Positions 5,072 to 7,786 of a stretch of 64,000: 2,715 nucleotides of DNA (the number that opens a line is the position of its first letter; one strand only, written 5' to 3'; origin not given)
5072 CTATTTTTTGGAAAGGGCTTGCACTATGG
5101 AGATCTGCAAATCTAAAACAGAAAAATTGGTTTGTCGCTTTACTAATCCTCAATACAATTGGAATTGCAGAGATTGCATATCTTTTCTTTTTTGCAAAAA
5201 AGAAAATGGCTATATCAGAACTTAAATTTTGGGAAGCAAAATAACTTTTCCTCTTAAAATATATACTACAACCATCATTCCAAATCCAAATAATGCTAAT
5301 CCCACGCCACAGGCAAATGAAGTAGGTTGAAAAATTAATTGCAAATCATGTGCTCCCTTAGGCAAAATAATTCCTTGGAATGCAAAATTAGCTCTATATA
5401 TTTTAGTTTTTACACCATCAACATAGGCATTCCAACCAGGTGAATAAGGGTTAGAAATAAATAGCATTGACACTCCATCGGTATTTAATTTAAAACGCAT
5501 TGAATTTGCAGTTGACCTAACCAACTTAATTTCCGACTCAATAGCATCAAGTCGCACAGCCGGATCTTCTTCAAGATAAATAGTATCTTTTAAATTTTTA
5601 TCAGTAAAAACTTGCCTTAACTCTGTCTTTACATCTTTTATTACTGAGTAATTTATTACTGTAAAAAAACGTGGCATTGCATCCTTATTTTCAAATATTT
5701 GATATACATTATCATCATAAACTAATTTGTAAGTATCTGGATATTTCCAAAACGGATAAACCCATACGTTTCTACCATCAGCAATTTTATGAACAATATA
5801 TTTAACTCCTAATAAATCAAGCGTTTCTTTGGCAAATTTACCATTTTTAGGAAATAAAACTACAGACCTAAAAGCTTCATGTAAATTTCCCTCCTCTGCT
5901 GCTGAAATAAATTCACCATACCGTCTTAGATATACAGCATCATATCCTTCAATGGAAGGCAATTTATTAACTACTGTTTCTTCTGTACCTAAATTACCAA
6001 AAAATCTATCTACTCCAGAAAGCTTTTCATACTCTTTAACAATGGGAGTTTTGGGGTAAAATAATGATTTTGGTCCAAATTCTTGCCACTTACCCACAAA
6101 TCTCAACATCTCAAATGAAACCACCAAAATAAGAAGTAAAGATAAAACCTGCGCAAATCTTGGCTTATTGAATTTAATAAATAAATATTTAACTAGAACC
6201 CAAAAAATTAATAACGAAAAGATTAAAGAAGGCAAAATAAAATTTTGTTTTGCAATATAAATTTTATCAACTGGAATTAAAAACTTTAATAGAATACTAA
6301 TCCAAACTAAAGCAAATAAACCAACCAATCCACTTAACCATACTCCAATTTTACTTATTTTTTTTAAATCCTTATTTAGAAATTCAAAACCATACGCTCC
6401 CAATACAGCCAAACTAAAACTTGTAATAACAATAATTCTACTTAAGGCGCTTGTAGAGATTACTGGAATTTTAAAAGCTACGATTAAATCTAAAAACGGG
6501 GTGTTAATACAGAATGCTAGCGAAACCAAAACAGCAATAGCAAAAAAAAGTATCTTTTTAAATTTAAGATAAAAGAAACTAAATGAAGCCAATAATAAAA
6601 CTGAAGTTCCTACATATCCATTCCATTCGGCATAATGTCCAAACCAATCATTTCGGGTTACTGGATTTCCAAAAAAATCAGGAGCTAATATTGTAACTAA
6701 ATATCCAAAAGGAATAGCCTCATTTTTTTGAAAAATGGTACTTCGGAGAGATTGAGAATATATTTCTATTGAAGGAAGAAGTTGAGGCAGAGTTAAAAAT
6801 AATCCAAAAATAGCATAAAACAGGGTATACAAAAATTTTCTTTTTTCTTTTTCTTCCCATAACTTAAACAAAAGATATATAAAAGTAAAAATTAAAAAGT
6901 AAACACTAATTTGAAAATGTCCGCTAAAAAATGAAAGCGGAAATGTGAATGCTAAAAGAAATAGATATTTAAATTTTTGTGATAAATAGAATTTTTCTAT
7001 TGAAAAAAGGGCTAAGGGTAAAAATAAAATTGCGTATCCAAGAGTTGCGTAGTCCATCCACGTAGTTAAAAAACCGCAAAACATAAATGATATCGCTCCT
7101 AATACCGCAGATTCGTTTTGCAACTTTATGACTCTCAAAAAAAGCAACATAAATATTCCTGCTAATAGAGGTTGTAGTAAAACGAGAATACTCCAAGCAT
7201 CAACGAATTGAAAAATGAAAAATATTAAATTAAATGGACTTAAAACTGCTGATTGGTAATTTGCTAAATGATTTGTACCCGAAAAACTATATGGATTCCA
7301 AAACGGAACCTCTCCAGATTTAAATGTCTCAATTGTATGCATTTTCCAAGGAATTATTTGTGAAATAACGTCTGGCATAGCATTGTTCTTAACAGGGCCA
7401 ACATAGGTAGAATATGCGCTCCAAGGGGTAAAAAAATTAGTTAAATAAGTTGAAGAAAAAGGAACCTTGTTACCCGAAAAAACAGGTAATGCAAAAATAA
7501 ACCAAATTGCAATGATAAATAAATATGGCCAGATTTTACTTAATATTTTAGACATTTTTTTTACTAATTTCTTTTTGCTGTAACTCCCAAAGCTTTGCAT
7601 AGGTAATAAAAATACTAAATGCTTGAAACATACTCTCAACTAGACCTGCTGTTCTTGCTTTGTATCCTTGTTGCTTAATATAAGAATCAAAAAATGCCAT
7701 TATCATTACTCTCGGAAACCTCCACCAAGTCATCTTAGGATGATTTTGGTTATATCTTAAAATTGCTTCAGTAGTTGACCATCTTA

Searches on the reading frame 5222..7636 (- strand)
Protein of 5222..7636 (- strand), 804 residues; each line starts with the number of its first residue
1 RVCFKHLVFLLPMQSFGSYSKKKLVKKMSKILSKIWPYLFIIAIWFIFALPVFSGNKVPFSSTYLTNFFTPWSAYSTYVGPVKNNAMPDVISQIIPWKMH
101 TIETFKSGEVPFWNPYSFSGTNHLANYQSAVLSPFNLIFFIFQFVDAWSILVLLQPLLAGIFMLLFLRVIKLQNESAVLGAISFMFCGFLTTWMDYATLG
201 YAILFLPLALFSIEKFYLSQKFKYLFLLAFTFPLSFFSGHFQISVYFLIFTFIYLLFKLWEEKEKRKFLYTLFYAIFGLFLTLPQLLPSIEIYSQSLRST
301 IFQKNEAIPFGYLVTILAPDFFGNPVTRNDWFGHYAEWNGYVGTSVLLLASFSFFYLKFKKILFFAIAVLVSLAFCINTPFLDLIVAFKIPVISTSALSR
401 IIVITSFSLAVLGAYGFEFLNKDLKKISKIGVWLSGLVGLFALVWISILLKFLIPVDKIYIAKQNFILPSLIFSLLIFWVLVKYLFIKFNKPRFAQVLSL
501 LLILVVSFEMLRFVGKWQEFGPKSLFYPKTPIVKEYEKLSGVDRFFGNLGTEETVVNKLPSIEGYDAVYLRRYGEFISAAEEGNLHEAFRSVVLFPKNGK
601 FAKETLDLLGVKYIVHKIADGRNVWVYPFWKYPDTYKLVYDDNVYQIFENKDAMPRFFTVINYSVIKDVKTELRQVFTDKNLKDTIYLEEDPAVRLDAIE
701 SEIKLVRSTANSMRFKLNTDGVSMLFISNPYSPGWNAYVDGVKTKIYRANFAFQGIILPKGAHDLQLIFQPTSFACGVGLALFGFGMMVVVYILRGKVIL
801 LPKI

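Call 42: search_protein_families(library=pfam, proteins=[window:5222-7636:-], max_evalue=0.00001)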
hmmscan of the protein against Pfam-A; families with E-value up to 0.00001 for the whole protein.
window:5222-7636:- (804 aa): 1 family
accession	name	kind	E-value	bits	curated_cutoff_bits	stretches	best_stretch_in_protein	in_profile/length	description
PF09586.16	YfhO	-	3.9e-24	85.5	28.5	2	701-778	754-832/835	Bacterial membrane protein YfhO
